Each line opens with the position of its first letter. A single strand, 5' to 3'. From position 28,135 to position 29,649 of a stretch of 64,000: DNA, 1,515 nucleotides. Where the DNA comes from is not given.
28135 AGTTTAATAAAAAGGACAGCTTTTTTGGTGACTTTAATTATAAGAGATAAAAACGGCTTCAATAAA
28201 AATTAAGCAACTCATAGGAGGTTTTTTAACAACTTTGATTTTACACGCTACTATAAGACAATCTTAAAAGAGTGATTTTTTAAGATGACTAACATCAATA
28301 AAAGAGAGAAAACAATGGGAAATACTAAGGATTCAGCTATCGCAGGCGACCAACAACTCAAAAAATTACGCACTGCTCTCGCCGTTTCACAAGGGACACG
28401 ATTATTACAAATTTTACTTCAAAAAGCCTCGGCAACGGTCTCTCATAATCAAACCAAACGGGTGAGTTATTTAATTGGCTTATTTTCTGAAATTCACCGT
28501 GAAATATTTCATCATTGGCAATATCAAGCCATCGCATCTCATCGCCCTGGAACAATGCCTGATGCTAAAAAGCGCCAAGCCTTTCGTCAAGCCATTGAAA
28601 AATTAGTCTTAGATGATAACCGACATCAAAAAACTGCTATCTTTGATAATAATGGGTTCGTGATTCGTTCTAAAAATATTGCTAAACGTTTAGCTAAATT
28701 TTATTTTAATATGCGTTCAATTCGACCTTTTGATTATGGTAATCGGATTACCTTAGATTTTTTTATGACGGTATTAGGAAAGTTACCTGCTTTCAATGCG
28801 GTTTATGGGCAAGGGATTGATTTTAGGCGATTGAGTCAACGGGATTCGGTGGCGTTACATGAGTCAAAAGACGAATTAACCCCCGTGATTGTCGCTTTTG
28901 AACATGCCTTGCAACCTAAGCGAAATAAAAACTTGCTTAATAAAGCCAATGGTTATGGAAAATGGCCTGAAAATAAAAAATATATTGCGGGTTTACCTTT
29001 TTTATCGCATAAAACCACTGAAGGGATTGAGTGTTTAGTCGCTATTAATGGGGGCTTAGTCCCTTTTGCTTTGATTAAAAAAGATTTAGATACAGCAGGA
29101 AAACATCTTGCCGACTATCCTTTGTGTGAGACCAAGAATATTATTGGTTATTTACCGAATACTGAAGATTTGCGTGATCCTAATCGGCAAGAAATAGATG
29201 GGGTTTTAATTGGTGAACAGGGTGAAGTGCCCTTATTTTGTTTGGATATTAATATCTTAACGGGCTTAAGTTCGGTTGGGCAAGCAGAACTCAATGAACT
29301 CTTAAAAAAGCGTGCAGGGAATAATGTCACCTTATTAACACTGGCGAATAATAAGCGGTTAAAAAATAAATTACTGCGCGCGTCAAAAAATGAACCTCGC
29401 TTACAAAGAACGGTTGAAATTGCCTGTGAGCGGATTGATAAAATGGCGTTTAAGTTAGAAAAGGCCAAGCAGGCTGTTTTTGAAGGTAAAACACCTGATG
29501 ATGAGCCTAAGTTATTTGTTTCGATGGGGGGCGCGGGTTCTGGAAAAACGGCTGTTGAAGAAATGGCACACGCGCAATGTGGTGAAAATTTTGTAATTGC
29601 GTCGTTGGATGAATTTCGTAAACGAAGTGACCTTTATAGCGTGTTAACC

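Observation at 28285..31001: Long zeta-toxin-family kinase with a degenerate Fic/Doc-like N-terminal region, paired with a canonical PilZ protein instead of an epsilon-type antidote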

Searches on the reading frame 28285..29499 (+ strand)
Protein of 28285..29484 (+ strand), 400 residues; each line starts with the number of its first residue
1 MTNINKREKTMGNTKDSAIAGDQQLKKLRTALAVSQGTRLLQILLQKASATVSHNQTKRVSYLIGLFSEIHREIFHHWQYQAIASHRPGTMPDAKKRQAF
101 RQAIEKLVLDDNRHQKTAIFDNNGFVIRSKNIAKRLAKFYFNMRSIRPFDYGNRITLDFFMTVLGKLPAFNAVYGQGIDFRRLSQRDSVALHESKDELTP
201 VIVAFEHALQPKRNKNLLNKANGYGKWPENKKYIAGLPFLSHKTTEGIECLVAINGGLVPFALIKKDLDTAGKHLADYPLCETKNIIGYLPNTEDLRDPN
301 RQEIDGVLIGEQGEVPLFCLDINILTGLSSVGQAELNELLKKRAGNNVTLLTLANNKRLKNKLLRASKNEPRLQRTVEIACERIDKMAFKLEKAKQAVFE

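Call 19: search_protein_families(library=pfam, proteins=[window:28285-29484:+], max_evalue=10)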
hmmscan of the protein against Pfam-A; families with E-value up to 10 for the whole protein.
window:28285-29484:+ (400 aa): 0 families

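Call 83: predict_structure(alignment_id=A6)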
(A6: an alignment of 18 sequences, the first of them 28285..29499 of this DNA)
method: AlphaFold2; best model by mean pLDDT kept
length: 405 residues; sequences in the alignment: 18
mean_pLDDT: 52.2   pTM: 0.39
mean pLDDT of the five models: 52.2, 52.0, 48.7, 47.2, 45.8
residues with pLDDT >= 90: 0; 70-90: 48; 50-70: 168; < 50: 189
segments of 3 or more residues with pLDDT < 50: 1-53, 74-88, 109-112, 122-128, 148-195, 213-229, 266-279, 321-340, 348-351
pLDDT, mean of each block of 10 residues (from residue 1): 34 30 32 40 44 52 57 45 41 65 61 52 47 67 55 39 41 36 32 47 58 42 39 61 82 79 56 40 76 68 62 67 37 41 49 54 65 52 62 72 64
secondary structure, 60 per line:
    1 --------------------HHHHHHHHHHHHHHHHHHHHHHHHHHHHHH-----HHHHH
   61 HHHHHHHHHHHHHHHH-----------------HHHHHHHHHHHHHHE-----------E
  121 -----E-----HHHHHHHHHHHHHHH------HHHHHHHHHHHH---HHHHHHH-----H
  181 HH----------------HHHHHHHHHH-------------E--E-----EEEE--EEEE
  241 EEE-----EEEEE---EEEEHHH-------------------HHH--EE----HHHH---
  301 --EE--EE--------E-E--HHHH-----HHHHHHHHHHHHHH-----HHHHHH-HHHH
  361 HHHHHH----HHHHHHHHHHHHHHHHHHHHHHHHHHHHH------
elements in order: H21-50 H56-76 H94-107 H132-146 H153-164 H168-174 H199-208 E231-234 E237-243 E249-253 E257-260 H294-297 H322-325 H331-344 H350-355 H357-366 H371-399

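Call 85: fold_search(model_id=the predicted structure, library=pdb)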
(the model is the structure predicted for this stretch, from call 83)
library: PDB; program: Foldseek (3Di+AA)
matches with E <= 10: 49; with E <= 0.001: 0
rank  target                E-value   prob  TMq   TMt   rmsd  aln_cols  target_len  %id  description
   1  4py3_F                4.5e-01  0.47  0.20  0.35  12.2       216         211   13  Crystal Structure of the N-terminal FIC domain of Bep8 protein (VirB-translocated Bartonella effector protein) from Ba (released 2015-06-10)
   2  4py3_C                4.5e-01  0.47  0.20  0.34  12.2       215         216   13  Crystal Structure of the N-terminal FIC domain of Bep8 protein (VirB-translocated Bartonella effector protein) from Ba (released 2015-06-10)
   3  4py3_J                5.0e-01  0.44  0.20  0.35  12.2       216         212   13  Crystal Structure of the N-terminal FIC domain of Bep8 protein (VirB-translocated Bartonella effector protein) from Ba (released 2015-06-10)
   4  4py3_G                5.2e-01  0.44  0.20  0.34  12.3       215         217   13  Crystal Structure of the N-terminal FIC domain of Bep8 protein (VirB-translocated Bartonella effector protein) from Ba (released 2015-06-10)
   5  4py3_A                6.4e-01  0.38  0.20  0.35  12.3       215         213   13  Crystal Structure of the N-terminal FIC domain of Bep8 protein (VirB-translocated Bartonella effector protein) from Ba (released 2015-06-10)
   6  4py3_E                7.1e-01  0.38  0.20  0.34  12.2       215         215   13  Crystal Structure of the N-terminal FIC domain of Bep8 protein (VirB-translocated Bartonella effector protein) from Ba (released 2015-06-10)
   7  5jff_A                7.9e-01  0.44  0.20  0.39   8.4       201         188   14  E. coli EcFicT mutant G55R in complex with EcFicA (released 2016-10-05)
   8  4xi8_E                8.7e-01  0.47  0.22  0.39  10.4       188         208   14  Crystal Structure of the FIC domain of Bep5 protein (VirB-translocated Bartonella effector protein) from Bartonella cl (released 2016-01-13)
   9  4m16                  1.5e+00  0.23  0.20  0.33  11.9       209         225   12  Crystal Structure of the N-terminal Fic Domain of Bartonella effector protein (Bep); substrate of VirB T4SS (VirB-transl (released 2014-08-06)
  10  6erb_B                1.9e+00  0.20  0.20  0.35  11.4       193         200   17  Enterococcus faecalis FIC protein (H111A) in complex with sulfate. (released 2019-02-06)
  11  8idv_C                2.1e+00  0.11  0.15  0.29  11.0       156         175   18  Crystal structure of Fic protein from Mycoplasma mycoides (released 2024-08-14)
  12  5yjc_B                2.1e+00  0.03  0.10  0.14  18.4       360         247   11  Structural insights into the CRISPR-Cas-associated ribonuclease activity of Staphylococcus epidermidis Csm6 (released 2018-10-17)
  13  4xi8_D                2.8e+00  0.21  0.23  0.40   9.7       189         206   14  Crystal Structure of the FIC domain of Bep5 protein (VirB-translocated Bartonella effector protein) from Bartonella cl (released 2016-01-13)
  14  5cgl_B                2.8e+00  0.11  0.16  0.36  14.0       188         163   13  Fic protein from Neisseria meningitidis (NmFic) mutant E102R in dimeric form (released 2016-01-27)
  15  8idv_B                3.5e+00  0.08  0.17  0.31  13.0       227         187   15  Crystal structure of Fic protein from Mycoplasma mycoides (released 2024-08-14)
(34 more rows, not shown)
